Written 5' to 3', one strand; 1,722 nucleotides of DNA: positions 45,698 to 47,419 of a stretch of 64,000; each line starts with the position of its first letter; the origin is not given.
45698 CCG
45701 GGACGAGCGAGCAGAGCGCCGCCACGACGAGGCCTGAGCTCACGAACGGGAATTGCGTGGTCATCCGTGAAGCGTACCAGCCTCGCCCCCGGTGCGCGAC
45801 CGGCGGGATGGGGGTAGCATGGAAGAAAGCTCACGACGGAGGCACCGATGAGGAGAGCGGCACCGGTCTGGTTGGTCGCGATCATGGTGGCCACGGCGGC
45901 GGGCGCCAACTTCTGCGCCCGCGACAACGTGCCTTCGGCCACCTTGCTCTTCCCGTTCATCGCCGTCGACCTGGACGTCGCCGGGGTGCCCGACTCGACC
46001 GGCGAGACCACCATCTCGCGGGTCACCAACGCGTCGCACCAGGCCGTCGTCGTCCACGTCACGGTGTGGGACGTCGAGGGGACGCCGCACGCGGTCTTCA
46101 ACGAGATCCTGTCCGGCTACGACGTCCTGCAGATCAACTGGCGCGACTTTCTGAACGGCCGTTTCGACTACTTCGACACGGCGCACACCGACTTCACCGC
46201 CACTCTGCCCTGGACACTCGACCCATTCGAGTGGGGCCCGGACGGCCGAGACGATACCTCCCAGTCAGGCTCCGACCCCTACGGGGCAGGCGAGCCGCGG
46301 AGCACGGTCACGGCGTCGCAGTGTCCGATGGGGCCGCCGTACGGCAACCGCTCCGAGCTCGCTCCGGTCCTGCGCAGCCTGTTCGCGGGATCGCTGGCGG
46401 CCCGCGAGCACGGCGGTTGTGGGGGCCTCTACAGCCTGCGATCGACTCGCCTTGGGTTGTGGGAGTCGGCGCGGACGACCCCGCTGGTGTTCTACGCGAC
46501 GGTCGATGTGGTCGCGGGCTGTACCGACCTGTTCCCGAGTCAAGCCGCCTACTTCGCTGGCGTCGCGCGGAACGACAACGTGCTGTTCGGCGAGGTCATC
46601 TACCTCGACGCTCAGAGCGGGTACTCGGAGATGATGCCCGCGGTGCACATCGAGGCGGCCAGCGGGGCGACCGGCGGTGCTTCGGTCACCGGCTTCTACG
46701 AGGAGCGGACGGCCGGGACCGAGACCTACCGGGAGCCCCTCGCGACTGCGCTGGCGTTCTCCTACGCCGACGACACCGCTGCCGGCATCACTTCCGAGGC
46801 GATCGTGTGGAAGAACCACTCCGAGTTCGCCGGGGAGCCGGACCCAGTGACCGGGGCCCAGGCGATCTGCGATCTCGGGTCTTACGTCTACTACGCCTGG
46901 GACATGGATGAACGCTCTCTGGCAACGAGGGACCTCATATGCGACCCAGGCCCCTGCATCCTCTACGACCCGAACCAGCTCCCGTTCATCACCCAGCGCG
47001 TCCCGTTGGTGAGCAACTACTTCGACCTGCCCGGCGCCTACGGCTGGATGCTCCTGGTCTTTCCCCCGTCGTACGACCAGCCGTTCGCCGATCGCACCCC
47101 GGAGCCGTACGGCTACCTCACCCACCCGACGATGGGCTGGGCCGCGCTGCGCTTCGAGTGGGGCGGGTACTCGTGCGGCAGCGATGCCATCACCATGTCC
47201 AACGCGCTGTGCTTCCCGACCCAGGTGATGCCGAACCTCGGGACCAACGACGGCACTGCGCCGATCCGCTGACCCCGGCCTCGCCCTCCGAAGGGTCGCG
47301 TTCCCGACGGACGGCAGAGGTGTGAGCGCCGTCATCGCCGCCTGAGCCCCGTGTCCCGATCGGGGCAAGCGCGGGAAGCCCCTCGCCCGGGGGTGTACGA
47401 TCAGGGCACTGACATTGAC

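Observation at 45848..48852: Tandem pair of paralogous secreted Cys-containing proteins with concerted evolution at both gene ends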

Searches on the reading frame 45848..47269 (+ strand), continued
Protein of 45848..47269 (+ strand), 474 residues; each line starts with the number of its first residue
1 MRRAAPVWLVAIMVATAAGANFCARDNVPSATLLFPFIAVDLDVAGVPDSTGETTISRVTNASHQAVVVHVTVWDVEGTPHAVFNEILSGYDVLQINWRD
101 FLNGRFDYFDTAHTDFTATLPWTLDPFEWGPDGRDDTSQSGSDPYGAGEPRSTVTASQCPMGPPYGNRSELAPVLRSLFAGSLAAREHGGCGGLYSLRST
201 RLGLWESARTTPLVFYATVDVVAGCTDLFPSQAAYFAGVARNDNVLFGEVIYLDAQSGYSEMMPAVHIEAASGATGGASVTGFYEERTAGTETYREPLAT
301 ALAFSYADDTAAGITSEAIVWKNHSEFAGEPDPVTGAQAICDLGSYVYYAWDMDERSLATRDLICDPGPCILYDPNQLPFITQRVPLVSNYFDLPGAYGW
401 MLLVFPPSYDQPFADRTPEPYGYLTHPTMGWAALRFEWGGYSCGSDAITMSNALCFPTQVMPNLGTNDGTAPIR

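Call 44: search_protein_representatives(alignment_id=A1)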
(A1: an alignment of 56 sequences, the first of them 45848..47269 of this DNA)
Query: 56 sequences, 464 profile positions. Proteins with E-value up to 0.001 (for the whole library): 1570; up to 1e-10: 1202; up to 1e-30: 419. The best 150 are listed.
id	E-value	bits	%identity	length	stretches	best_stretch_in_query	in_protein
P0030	2.8e-195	665.7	-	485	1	1-459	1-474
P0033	7.7e-180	614.9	-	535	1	1-400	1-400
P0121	1.7e-175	600.6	-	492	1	1-458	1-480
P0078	4.7e-174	595.8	-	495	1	1-455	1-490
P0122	2.1e-172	590.4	-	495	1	1-459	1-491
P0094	5.3e-170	582.4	-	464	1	1-459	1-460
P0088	2.4e-162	557.2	-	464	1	1-459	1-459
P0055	1.4e-160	551.4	-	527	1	2-458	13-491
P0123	3.6e-159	546.7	-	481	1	1-457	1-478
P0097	1.1e-158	545.1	-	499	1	1-459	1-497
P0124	7.4e-155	532.5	-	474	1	1-459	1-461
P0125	2.9e-154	530.5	-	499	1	1-460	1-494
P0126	4.0e-154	530.1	-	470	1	1-454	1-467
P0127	3.0e-150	517.3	-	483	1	1-456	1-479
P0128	1.6e-146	505.1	-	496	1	1-459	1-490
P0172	6.2e-73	262.4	-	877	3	23-440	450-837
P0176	2.9e-70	253.6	-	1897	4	200-319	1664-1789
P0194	3.3e-63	230.3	-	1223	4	206-441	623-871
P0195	3.4e-63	230.3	-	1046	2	23-443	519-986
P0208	1.5e-58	215.0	-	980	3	21-347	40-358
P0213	3.4e-55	203.9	-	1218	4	210-316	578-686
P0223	3.4e-52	194.0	-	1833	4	194-378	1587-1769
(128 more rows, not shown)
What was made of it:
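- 46178..46459 (+): Hypervariable insertion of A (residues 111-204). The equivalent in B is 47761-48045. B carries a Cys pair here (C135/C142) that A lacks. Profile hits in remote homologues skip positions about 104-209 (call 44).
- A profile search finds 1570 clusters at 50% identity with E<=1e-3 and 1202 with E<=1e-10 (call 44).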

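Call 48: search_protein_families(library=pfam, proteins=[P0176, P0223, P0194, P0213, P0195, P0172, P0208], max_evalue=0.01)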
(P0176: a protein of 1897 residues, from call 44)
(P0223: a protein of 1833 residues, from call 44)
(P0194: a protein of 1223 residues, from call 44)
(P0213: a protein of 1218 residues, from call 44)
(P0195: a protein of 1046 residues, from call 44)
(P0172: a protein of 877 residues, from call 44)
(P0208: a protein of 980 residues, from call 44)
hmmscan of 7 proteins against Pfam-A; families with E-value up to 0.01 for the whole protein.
P0176 (1897 aa): 2 families
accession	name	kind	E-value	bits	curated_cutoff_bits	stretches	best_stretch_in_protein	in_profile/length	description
PF18911.6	PKD_4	-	2.7e-39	133.5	27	4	1057-1110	26-79/85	PKD domain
PF00801.26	PKD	-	3e-37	126.9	23.5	4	1047-1113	9-79/80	PKD domain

P0223 (1833 aa): 3 families
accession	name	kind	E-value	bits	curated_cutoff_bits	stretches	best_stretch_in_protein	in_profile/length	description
PF18911.6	PKD_4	-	7.7e-34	116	27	3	980-1035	14-70/85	PKD domain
PF00801.26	PKD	-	1.2e-29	102.5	23.5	3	974-1042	5-74/80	PKD domain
PF13927.12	Ig_3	-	0.0048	17.8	30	0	551-590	5-42/78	Immunoglobulin domain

P0194 (1223 aa): 4 families
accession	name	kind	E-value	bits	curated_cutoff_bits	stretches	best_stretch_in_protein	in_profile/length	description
PF18911.6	PKD_4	-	1.9e-08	34.7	27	1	905-977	11-80/85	PKD domain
PF00801.26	PKD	-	1.3e-06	28.8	23.5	1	903-978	7-78/80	PKD domain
PF13004.13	BACON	-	2.1e-05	24.8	25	1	1018-1071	2-61/61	Putative binding domain, N-terminal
PF19190.6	BACON_2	-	0.00018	21.8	25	1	997-1065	9-82/94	Viral BACON domain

P0213 (1218 aa): 1 family
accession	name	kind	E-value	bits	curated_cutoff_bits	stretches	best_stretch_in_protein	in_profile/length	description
PF01483.27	P_proprotein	-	3.1e-10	40.4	21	1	87-198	6-85/86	Proprotein convertase P-domain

P0195 (1046 aa): 0 families

P0172 (877 aa): 0 families

P0208 (980 aa): 0 families
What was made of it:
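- Closest known: Carbohydrate-binding beta-sandwich modules. Same: The module is also reused in large multi-domain surface proteins alongside PKD and BACON domains (call 48).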

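Call 50: find_related_loci(query=A1, collection=genome_contigs, flank=6000)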
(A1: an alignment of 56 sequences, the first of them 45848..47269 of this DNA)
Query A1 (474 aa) in genome_contigs; peptide patterns used: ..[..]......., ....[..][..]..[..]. (x = any residue, [..] = any of these).
106 stretches matched a pattern; 67 encode a relative of the query (tblastn E <= 1e-3); 66 distinct loci.
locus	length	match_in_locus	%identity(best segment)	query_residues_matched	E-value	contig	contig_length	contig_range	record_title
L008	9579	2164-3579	54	3-474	4e-150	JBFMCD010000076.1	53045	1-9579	MAG: Acidobacteriota bacterium isolate MAG184 MAG184_76, whole genome shotgun sequence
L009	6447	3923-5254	52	21-473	1e-139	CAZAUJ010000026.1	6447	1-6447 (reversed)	MAG TPA_asm: uncultured Thermoanaerobaculia bacterium isolate binchicken_co30_128 genome assembly, contig: NODE_6642_len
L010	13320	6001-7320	53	17-469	7e-134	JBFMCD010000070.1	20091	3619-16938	MAG: Acidobacteriota bacterium isolate MAG184 MAG184_70, whole genome shotgun sequence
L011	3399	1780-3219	44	1-467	2e-102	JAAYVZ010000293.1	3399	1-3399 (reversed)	MAG: Holophagae bacterium isolate AS4AglBPMA_38 45600_AS4A, whole genome shotgun sequence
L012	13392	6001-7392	41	9-467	3e-99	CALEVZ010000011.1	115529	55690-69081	MAG: uncultured bacterium isolate R1_Bin_METABAT__272_1 genome assembly, contig: c_000001663798, whole genome shotgun se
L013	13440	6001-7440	42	1-467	1e-98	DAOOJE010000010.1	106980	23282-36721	MAG TPA_asm: Thermoanaerobaculaceae bacterium isolate AMR_MDS_2761 NODE_196_length_106980_cov_20.661894, whole genome sh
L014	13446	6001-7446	40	1-473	9e-98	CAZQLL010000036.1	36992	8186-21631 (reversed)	MAG TPA_asm: uncultured Thermoanaerobaculia bacterium isolate binchicken_co107_161 genome assembly, contig: NODE_2819_le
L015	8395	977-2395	39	1-467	1e-94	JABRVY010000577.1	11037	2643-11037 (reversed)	MAG: Acidobacteriota bacterium isolate MAG-06r c_000000001335, whole genome shotgun sequence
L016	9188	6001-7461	40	1-465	4e-89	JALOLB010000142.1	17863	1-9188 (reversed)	MAG: Thermoanaerobaculaceae bacterium isolate Prado014 scaffold_11205, whole genome shotgun sequence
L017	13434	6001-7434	40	1-469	1e-85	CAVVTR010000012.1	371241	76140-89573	MAG: uncultured Acidobacteriota bacterium isolate MFD02923.bin.1.143 genome assembly, contig: contig_46728, whole genome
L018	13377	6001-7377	37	1-470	3e-78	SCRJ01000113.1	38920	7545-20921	MAG: Acidobacteria bacterium isolate FW104_bin.1 FW104_bin.1-7994, whole genome shotgun sequence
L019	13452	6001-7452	38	1-466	2e-77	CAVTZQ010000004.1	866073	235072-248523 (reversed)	MAG: uncultured Acidobacteriota bacterium isolate MFD04408.bin.1.50 genome assembly, contig: contig_40475, whole genome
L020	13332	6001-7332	38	1-452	5e-77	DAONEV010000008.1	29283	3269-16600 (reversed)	MAG TPA_asm: Thermoanaerobaculaceae bacterium isolate AMR_MDS_3860 NODE_1583_length_29283_cov_5.019741, whole genome sho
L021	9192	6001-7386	37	1-470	6e-73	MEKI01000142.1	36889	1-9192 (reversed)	MAG: Acidobacteria bacterium RBG_13_68_16 RBG_13_scaffold_781, whole genome shotgun sequence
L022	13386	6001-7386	35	1-467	9e-73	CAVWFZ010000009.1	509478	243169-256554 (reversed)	MAG: Thermoanaerobaculaceae bacterium isolate MFD04408.bin.1.165 genome assembly, contig: contig_38070, whole genome sho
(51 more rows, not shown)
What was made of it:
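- The 66 genome loci are nearly all Thermoanaerobaculia MAGs (call 50).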

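Call 53: search_protein_families(library=ncbifam, proteins=[L003:9646-15018:+, L003:6061-7743:+, L003:5417-6010:+, L003:2816-3856:-, L003:15251-16324:+, L007:5490-7940:+], max_evalue=0.001)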
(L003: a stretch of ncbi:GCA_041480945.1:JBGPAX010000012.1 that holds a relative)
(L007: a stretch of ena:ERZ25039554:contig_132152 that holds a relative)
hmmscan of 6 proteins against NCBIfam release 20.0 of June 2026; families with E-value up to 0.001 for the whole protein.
L003:9646-15018:+ (1791 aa): 1 family
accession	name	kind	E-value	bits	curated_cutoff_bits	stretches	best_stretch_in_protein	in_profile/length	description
NF033932.1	LapB_rpt_80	domain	5.2e-06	26.6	45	0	973-998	2-27/83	LapB repeat-containing protein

L003:6061-7743:+ (561 aa): 2 families
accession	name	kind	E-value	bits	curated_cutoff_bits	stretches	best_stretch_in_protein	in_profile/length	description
NF047539.1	XAC2610_fam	domain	5.1e-07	30.1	35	0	233-252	2-21/89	XAC2610-related protein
NF000157.1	fusid_est_FusH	equivalog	2.2e-05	23.3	999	1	461-529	316-387/520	fusidic acid esterase FusH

L003:5417-6010:+ (198 aa): 2 families
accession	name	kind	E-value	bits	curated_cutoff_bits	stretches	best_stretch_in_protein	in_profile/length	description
NF050053.1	CapPschTportKpsM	equivalog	1.7e-12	47.8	300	1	6-157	62-215/257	capsule polysaccharide transporter KpsM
NF050109.1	galactan_ABC_perm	equivalog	3.8e-06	26.6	380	1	7-182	75-260/272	galactan export ABC transporter permease subunit Wzm/RfbD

L003:2816-3856:- (346 aa): 0 families

L003:15251-16324:+ (358 aa): 180 families (the best 25 are shown)
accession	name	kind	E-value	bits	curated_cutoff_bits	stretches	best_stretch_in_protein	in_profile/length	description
NF010065.0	PRK13545.1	equivalog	9e-63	212.8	538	1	3-209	39-244/549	teichoic acids export protein ATP-binding subunit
NF050108.1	galactan_ABC_ATP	equivalog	1.4e-54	184.8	400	1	2-200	43-241/244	galactan export ABC transporter ATP-binding subunit Wzt/RfbE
NF010066.0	PRK13546.1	equivalog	1.2e-45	156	320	1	3-205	39-240/264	teichoic acids export ABC transporter ATP-binding subunit TagH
TIGR01188.1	drrA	subfamily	1.2e-31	110.2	312.45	2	64-197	80-213/302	daunorubicin resistance ABC transporter, ATP-binding protein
NF010059.0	PRK13536.1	equivalog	9.2e-27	93.7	549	1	4-196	59-262/342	nodulation factor ABC transporter ATP-binding protein NodI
TIGR04521.1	ECF_ATPase_2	equivalog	2e-26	92.7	330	2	72-200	106-237/279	energy-coupling factor transporter ATPase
NF010060.0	PRK13537.1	equivalog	3e-26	92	521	1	3-197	30-235/314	nodulation factor ABC transporter ATP-binding protein NodI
TIGR01288.1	nodI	equivalog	1.2e-24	86.9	424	1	6-191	22-218/303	nodulation factor ABC transporter ATP-binding protein NodI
NF007739.0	PRK10419.1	subfamily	3.3e-24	85.9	354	2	77-190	119-234/268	nickel ABC transporter ATP-binding protein NikE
TIGR03873.1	F420-0_ABC_ATP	hypoth_equivalog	2.8e-23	82.5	372.4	2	74-196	103-225/256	putative F420-0 ABC transporter ATP-binding protein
TIGR04520.1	ECF_ATPase_1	equivalog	1.2e-21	77.3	315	2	3-47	17-61/269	energy-coupling factor transporter ATPase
NF008428.0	PRK11264.1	equivalog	1.8e-21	76.5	406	2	3-47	18-62/250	L-cystine ABC transporter ATP-binding protein TcyN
TIGR02769.1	nickel_nikE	equivalog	2.5e-21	76.4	332.55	2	80-190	121-233/265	nickel import ATP-binding protein NikE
TIGR01166.1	cbiO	subfamily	3.7e-21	75.4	211.8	2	78-170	97-189/190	cobalt ABC transporter, ATP-binding protein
NF010068.0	PRK13548.1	equivalog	4.1e-21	75.3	261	2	4-47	21-64/261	heme ABC transporter ATP-binding protein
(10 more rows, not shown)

L007:5490-7940:+ (817 aa): 0 families

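Call 77: find_encoding_contigs(protein=P0012, flank=7000, max_places=1)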
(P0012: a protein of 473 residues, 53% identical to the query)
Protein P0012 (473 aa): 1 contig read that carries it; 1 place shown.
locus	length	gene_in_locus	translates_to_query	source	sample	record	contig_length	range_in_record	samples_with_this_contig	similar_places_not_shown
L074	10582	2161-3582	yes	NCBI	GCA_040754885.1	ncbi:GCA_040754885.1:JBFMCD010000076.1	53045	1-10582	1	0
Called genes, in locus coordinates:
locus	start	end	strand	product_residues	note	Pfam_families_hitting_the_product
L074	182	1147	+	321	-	PF01797:Y1_Tnp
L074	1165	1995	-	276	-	PF00106:adh_short, PF08659:KR, PF13561:adh_short_C2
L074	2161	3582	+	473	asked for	-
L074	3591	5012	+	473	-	-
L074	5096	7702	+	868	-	PF00246:Peptidase_M14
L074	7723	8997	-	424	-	PF00375:SDF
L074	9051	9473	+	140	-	PF00472:RF-1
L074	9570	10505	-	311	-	PF04536:TPM_phosphatase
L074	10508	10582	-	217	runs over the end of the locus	PF04536:TPM_phosphatase (faint)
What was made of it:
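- An independent MAG (L074) has a tandem pair at the same locus (call 77).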

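Call 78: find_encoding_contigs(protein=P0023, flank=7000, max_places=1)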
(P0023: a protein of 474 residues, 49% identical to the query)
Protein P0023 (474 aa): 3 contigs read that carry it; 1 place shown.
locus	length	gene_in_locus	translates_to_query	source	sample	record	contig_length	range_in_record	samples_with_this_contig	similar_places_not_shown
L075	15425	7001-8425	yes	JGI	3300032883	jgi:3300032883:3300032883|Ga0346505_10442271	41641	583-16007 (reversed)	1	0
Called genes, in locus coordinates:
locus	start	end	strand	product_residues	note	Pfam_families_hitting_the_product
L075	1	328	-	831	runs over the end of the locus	PF23774:TPR_GEMI5 (faint), PF00069:Pkinase, PF03109:ABC1 (faint), PF07714:PK_Tyr_Ser-Thr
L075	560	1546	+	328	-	PF00226:DnaJ, PF01556:DnaJ_C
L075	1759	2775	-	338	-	-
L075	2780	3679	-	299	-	PF13424:TPR_12 (faint), PF07719:TPR_2 (faint)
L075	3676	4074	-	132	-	PF13744:HTH_37, PF24250:HVO_2718 (faint), PF12844:HTH_19 (weak), PF13560:HTH_31, PF01381:HTH_3, PF13443:HTH_26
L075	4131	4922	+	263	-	PF01061:ABC2_membrane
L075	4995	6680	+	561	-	PF13517:FG-GAP_3, PF01839:FG-GAP (weak), PF13517:FG-GAP_3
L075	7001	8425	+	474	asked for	-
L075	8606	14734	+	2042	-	PF00801:PKD (weak), PF18911:PKD_4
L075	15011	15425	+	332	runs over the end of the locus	?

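Call 79: find_encoding_contigs(protein=P0024, flank=7000, max_places=1)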
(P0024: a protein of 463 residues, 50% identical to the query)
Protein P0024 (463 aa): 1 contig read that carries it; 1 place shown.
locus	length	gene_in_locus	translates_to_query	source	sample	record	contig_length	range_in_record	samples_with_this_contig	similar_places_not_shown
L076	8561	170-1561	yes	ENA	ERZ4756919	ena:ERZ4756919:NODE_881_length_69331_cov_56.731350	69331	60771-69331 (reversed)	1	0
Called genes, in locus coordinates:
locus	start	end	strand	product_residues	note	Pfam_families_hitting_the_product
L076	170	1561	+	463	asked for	-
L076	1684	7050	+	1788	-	-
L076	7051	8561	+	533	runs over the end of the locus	-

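Call 80: find_encoding_contigs(protein=P0033, flank=7000, max_places=1)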
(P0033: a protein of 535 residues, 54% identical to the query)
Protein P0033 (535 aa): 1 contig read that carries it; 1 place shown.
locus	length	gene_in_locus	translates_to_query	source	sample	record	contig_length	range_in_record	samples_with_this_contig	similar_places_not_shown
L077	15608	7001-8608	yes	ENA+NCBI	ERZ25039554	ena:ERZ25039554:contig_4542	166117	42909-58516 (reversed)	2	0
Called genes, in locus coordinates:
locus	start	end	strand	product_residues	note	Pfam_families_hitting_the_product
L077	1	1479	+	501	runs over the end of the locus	-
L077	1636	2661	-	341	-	-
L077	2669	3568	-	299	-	PF07719:TPR_2 (faint), PF13424:TPR_12 (faint), PF13428:TPR_14 (faint), PF17874:TPR_MalT (faint)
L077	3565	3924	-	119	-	PF13744:HTH_37, PF13560:HTH_31, PF01381:HTH_3, PF13443:HTH_26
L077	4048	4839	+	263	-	PF01061:ABC2_membrane, PF12698:ABC2_membrane_3 (faint)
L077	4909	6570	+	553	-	PF01839:FG-GAP (faint), PF13517:FG-GAP_3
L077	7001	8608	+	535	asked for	-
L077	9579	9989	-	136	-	-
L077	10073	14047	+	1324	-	PF00801:PKD, PF18911:PKD_4, PF00801:PKD, PF18911:PKD_4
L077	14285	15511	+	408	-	PF00005:ABC_tran, PF14524:Wzt_C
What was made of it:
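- Other members sit in a polysaccharide-export context (calls 53, 80).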

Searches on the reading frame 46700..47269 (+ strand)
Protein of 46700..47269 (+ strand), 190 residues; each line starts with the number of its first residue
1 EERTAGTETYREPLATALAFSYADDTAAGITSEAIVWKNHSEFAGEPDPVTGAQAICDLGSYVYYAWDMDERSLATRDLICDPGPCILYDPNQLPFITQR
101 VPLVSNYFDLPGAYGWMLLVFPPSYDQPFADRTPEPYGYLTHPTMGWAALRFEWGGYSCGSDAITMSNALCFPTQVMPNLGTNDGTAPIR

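Call 59: predict_structure(alignment_id=A2)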
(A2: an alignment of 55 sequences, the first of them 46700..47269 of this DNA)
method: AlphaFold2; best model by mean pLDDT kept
length: 190 residues; sequences in the alignment: 55
mean_pLDDT: 79.1   pTM: 0.77
mean pLDDT of the five models: 79.1, 77.5, 77.2, 74.4, 73.6
residues with pLDDT >= 90: 63; 70-90: 75; 50-70: 38; < 50: 14
segments of 3 or more residues with pLDDT < 50: 77-85
pLDDT, mean of each block of 10 residues (from residue 1): 64 89 95 91 81 76 82 53 47 71 86 93 83 65 88 95 92 86 66
secondary structure, 60 per line:
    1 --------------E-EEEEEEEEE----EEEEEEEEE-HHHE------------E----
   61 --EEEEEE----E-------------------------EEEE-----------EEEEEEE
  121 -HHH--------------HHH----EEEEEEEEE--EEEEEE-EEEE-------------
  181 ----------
elements in order: E17-25 E30-38 E63-68 E99-102 E114-120 E146-154 E157-162 E164-167
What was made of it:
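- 46730..47212 (+): C-terminal beta-sandwich domain of A (about residues 295-455) with a TM1070/ASRT-like fold. A model of residues 285-474 has pLDDT 79 (call 59).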
